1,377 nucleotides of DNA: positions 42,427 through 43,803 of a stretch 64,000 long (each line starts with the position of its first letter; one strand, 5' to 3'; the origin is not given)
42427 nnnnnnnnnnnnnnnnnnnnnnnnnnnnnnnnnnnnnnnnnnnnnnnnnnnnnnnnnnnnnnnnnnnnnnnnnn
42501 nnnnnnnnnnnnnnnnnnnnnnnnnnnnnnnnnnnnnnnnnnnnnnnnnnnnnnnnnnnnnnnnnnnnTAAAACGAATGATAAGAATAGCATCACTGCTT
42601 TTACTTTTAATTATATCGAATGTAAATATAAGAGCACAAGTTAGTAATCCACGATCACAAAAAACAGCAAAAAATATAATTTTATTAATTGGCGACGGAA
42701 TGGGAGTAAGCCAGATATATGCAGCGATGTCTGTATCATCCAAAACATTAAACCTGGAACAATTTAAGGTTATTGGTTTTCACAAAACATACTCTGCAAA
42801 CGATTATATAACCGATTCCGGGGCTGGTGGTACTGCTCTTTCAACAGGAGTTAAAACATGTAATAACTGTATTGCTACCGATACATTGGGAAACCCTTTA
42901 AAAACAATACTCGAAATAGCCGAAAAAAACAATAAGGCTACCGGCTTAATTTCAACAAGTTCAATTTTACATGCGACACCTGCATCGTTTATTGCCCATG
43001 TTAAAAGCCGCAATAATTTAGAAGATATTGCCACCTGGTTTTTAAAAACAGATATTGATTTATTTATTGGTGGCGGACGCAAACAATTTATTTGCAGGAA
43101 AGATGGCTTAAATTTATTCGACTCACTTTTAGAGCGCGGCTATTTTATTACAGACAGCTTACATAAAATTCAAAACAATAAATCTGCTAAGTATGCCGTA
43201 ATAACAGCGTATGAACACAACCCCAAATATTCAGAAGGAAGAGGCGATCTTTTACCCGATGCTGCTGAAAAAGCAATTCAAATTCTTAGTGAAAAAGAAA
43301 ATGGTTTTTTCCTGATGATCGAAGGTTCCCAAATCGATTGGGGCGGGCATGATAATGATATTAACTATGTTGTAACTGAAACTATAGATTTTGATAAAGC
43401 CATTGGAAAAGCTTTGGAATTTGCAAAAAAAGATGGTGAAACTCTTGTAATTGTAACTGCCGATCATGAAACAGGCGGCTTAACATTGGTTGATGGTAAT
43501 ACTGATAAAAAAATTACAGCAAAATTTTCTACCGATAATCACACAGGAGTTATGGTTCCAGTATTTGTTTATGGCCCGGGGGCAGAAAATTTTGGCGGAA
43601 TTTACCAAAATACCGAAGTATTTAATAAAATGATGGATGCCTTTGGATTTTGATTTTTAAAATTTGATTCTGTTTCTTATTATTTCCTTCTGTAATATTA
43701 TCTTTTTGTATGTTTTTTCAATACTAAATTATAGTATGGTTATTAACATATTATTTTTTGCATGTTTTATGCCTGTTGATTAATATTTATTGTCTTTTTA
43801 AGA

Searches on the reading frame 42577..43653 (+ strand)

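Call 4: search_protein_families(library=pfam, proteins=[window:42577-43653:+], max_evalue=0.01)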
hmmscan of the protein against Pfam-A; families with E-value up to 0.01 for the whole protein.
window:42577-43653:+ (358 aa): 4 families
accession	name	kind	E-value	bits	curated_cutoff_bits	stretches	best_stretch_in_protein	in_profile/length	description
PF00245.25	Alk_phosphatase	-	1e-78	265.6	24.4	2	31-304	1-322/423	Alkaline phosphatase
PF01676.23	Metalloenzyme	-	1.8e-10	41.2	24.3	1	228-338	133-227/252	Metalloenzyme superfamily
PF00884.28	Sulfatase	-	0.0046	16.8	25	0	273-339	214-279/301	Sulfatase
PF01663.27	Phosphodiest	-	0.0063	16.6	23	0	234-297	157-219/342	Type I phosphodiesterase / nucleotide pyrophosphatase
